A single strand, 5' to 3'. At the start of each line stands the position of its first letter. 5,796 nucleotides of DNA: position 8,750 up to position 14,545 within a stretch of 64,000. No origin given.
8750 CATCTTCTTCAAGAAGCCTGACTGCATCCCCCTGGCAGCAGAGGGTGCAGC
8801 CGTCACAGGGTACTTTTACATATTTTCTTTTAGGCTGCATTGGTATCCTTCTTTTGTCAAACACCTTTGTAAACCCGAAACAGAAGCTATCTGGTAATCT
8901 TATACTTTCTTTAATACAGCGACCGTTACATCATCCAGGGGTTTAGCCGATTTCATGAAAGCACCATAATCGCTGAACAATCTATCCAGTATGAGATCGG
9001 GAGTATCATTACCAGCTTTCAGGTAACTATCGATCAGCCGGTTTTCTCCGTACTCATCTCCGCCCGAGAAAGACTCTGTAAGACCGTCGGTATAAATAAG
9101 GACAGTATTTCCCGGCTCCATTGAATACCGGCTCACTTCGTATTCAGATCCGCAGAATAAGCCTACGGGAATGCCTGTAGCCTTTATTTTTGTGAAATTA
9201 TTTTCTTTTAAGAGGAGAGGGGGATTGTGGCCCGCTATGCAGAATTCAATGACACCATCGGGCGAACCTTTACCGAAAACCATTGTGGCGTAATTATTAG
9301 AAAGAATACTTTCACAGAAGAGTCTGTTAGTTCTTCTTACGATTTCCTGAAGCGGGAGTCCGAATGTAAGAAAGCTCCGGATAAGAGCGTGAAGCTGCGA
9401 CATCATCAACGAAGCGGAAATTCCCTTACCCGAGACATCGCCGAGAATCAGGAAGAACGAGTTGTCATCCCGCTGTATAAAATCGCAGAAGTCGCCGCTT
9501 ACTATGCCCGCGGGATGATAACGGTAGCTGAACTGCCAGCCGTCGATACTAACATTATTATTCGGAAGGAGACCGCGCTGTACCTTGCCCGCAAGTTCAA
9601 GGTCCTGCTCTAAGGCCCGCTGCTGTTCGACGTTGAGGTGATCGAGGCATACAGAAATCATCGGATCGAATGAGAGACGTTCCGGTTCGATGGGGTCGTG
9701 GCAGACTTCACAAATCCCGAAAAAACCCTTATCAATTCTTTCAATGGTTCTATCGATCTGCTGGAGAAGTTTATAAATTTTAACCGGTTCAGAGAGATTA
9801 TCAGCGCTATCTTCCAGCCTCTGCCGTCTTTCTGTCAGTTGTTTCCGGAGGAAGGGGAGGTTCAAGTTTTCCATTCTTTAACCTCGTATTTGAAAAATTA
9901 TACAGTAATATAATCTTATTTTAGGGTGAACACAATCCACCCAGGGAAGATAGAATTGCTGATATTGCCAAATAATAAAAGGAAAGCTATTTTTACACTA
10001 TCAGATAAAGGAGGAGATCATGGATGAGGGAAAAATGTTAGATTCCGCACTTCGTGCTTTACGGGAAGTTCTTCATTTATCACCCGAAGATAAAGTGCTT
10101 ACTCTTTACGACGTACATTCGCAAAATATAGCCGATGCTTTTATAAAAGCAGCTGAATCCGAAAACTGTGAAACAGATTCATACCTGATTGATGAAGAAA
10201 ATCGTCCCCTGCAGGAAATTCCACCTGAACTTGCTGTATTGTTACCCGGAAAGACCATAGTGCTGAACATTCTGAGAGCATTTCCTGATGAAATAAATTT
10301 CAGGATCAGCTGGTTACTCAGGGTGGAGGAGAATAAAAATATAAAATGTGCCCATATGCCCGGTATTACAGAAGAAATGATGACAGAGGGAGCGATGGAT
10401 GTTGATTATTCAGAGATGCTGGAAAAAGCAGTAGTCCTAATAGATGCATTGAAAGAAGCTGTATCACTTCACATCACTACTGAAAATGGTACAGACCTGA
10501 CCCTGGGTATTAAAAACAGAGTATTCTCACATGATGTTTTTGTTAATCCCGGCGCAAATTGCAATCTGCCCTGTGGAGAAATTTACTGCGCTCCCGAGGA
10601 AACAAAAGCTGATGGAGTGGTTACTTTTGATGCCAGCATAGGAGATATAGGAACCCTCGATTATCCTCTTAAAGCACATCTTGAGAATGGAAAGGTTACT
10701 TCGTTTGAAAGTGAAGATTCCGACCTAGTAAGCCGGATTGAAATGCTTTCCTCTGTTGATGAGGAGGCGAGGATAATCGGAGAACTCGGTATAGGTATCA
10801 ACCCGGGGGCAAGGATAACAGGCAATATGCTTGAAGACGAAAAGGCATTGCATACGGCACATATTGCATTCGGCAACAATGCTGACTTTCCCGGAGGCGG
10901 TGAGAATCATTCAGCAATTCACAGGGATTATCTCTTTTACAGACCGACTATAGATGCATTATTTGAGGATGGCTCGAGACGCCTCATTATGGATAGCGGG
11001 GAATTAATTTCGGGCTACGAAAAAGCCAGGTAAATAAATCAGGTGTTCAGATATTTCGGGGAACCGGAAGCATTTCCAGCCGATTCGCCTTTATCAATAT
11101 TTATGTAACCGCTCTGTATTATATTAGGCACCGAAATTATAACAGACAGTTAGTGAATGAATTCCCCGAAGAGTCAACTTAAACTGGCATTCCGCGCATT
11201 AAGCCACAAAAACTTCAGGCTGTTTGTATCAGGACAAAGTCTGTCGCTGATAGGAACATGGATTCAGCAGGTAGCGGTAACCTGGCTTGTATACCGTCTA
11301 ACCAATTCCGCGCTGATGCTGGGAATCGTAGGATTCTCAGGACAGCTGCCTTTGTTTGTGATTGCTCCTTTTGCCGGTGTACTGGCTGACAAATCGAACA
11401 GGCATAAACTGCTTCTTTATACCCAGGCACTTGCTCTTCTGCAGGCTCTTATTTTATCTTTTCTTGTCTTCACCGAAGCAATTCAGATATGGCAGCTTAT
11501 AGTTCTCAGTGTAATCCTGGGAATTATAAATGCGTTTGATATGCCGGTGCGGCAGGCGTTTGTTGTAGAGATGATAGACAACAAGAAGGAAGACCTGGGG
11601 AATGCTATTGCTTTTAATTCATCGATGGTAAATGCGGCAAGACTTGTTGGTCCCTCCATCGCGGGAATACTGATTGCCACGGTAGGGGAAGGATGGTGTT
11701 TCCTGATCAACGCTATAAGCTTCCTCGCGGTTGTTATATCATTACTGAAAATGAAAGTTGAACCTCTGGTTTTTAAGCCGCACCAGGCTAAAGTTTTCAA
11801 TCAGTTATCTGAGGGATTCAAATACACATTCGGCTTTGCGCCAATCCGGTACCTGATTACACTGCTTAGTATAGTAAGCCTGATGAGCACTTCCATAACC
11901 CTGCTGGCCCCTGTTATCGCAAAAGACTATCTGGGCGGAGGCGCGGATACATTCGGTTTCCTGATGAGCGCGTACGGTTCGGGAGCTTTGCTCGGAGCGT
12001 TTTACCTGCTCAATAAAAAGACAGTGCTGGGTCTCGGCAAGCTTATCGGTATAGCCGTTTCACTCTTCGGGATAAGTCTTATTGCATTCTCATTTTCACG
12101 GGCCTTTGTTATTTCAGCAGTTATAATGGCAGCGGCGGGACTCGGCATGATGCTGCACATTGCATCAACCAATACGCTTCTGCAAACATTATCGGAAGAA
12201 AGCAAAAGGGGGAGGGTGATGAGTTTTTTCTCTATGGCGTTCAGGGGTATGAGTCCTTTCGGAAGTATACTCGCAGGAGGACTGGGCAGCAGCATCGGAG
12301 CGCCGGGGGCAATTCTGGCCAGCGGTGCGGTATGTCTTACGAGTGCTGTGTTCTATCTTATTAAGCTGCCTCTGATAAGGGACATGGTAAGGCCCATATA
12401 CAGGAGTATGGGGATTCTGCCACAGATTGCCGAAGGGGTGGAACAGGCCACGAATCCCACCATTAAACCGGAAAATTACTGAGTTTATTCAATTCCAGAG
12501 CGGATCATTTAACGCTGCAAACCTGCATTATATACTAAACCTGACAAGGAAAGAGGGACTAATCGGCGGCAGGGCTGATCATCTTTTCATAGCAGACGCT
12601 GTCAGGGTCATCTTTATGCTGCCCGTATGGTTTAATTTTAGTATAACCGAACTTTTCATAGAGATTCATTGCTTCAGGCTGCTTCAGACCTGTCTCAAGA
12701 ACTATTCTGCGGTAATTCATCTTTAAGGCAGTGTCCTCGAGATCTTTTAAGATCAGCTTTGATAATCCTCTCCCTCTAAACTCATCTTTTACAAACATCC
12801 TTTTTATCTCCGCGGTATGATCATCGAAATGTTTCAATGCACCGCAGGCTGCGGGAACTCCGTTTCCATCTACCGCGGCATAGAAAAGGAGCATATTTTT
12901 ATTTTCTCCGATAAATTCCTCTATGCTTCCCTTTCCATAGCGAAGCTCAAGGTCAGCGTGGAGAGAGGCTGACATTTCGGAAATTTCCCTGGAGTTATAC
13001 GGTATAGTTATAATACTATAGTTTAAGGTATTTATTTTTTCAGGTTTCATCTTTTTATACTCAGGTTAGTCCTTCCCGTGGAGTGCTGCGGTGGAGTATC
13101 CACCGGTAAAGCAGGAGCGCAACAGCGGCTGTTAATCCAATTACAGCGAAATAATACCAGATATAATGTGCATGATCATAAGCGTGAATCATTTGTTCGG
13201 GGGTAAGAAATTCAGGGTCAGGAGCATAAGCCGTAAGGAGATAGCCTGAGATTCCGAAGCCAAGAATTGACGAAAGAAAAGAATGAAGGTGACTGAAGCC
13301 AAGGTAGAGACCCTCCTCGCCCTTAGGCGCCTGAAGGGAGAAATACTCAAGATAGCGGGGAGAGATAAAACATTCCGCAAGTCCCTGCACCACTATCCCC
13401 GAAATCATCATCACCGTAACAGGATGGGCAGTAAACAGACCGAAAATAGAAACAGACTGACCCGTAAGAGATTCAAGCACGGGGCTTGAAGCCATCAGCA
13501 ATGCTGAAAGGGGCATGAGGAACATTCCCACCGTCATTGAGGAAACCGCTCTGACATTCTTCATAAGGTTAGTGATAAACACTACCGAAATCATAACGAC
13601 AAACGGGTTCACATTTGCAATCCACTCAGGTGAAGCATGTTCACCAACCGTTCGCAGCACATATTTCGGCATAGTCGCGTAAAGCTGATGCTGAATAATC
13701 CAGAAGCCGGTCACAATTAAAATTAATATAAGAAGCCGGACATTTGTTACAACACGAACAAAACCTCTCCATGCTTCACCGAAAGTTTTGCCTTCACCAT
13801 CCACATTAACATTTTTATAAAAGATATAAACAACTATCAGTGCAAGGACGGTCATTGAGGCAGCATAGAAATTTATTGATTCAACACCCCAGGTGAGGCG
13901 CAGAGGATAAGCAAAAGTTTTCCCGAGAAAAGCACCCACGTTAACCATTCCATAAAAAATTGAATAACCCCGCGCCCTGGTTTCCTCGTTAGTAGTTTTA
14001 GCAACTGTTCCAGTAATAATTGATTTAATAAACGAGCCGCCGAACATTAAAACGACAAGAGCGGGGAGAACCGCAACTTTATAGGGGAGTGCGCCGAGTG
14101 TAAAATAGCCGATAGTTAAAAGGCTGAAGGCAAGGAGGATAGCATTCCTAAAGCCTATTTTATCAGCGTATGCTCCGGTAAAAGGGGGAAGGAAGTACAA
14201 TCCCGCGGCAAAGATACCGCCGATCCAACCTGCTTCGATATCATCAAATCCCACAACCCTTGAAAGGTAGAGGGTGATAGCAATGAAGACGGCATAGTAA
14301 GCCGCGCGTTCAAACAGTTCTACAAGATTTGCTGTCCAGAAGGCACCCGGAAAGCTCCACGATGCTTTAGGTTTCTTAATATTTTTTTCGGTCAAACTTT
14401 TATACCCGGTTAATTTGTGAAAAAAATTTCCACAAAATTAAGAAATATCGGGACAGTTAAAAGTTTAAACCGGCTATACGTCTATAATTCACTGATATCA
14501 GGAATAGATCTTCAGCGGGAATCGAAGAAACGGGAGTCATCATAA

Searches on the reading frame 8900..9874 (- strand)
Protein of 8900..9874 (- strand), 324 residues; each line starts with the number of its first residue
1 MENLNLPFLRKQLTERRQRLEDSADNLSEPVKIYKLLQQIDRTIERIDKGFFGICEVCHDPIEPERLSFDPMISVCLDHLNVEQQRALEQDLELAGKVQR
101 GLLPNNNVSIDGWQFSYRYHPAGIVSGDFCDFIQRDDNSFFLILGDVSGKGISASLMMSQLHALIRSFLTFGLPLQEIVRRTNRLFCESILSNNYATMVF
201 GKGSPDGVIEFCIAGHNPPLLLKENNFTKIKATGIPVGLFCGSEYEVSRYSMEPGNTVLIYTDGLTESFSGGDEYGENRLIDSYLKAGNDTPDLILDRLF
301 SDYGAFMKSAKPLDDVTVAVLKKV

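Call 28: search_protein_families(library=pfam, proteins=[window:8900-9874:-], max_evalue=0.00001)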
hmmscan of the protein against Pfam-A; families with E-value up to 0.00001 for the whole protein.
window:8900-9874:- (324 aa): 1 family
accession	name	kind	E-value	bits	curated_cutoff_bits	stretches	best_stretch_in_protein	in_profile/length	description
PF07228.17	SpoIIE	-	6.6e-41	140.8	25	1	137-322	2-190/192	Stage II sporulation protein E (SpoIIE)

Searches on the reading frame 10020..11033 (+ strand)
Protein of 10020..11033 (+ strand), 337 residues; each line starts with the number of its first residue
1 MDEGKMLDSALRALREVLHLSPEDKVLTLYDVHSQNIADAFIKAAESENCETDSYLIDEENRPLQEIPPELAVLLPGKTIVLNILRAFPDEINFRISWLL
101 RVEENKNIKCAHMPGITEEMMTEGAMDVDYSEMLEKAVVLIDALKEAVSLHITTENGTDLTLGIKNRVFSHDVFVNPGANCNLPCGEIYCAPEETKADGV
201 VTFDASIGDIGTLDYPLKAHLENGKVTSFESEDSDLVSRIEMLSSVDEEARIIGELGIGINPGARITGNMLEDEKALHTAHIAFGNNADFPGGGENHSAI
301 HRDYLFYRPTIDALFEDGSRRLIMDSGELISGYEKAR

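Call 28: search_protein_families(library=pfam, proteins=[window:10020-11033:+], max_evalue=0.00001)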
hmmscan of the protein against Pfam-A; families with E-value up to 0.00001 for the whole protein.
window:10020-11033:+ (337 aa): 1 family
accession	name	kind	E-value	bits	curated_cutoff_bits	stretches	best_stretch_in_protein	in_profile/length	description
PF02073.20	Peptidase_M29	-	1.3e-20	74.1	27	1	144-328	199-405/406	Thermophilic metalloprotease (M29)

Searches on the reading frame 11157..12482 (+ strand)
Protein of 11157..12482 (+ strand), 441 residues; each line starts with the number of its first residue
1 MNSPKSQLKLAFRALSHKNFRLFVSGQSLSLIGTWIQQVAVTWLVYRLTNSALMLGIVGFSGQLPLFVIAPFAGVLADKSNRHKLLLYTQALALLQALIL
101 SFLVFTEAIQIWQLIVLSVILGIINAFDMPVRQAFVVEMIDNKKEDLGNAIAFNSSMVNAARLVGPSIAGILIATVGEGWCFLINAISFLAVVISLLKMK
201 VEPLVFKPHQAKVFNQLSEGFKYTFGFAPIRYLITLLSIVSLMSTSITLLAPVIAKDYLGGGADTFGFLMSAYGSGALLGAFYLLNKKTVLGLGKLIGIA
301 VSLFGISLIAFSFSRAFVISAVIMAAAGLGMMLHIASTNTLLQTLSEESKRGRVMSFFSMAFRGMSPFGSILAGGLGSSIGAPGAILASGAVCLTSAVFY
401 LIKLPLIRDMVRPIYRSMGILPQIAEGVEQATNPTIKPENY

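Call 28: search_protein_families(library=pfam, proteins=[window:11157-12482:+], max_evalue=0.00001)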
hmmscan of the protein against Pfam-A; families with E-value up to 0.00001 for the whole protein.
window:11157-12482:+ (441 aa): 2 families
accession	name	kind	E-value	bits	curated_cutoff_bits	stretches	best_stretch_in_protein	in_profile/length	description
PF05977.19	MFS_3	-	8.3e-65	219.6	27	1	12-408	4-399/524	Transmembrane secretion effector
PF07690.21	MFS_1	-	2.1e-32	112.8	33.4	2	26-282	4-253/347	Major Facilitator Superfamily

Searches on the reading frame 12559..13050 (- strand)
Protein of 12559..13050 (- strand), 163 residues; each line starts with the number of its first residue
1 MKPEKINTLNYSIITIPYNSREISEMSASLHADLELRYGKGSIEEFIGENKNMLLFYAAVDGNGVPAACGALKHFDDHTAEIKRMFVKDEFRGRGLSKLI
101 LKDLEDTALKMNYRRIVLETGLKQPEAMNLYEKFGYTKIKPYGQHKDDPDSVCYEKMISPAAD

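Call 28: search_protein_families(library=pfam, proteins=[window:12559-13050:-], max_evalue=0.00001)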
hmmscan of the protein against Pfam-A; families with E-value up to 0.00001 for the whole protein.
window:12559-13050:- (163 aa): 4 families
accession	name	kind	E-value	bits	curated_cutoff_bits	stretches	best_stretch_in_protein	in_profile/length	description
PF00583.31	Acetyltransf_1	-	8e-16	58.8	20.7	1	45-136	26-116/116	Acetyltransferase (GNAT) family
PF13508.13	Acetyltransf_7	-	5.5e-12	46.3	27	1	56-137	5-83/84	Acetyltransferase (GNAT) domain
PF13673.13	Acetyltransf_10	-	1e-10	42.1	23.6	1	42-142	21-113/128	Acetyltransferase (GNAT) domain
PF08445.16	FR47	-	7.1e-06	26.4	22.1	0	78-140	20-81/86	FR47-like protein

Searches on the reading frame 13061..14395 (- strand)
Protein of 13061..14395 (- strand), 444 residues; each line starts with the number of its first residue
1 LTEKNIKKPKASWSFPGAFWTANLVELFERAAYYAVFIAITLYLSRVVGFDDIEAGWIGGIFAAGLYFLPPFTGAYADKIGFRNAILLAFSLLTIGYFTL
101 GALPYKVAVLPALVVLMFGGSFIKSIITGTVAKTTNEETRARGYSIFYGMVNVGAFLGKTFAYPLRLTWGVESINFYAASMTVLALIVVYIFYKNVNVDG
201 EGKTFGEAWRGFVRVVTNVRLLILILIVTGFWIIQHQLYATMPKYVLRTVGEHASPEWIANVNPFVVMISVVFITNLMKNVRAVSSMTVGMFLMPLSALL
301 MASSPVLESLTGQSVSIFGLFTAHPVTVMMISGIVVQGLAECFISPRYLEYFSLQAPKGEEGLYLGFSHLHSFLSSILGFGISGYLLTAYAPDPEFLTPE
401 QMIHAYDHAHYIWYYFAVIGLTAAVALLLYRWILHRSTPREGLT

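Call 4: search_protein_families(library=pfam, proteins=[window:13061-14395:-])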
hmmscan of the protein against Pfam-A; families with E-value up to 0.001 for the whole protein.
window:13061-14395:- (444 aa): 3 families
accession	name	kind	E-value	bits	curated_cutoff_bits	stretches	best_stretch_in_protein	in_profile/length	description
PF07690.21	MFS_1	-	3.6e-29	102.2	33.4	2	28-312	7-296/347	Major Facilitator Superfamily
PF00854.27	PTR2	-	1.4e-13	51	27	1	219-389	202-378/392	POT family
PF13347.12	MFS_2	-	2.2e-05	23.7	27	0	131-430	125-420/427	MFS/sugar transport protein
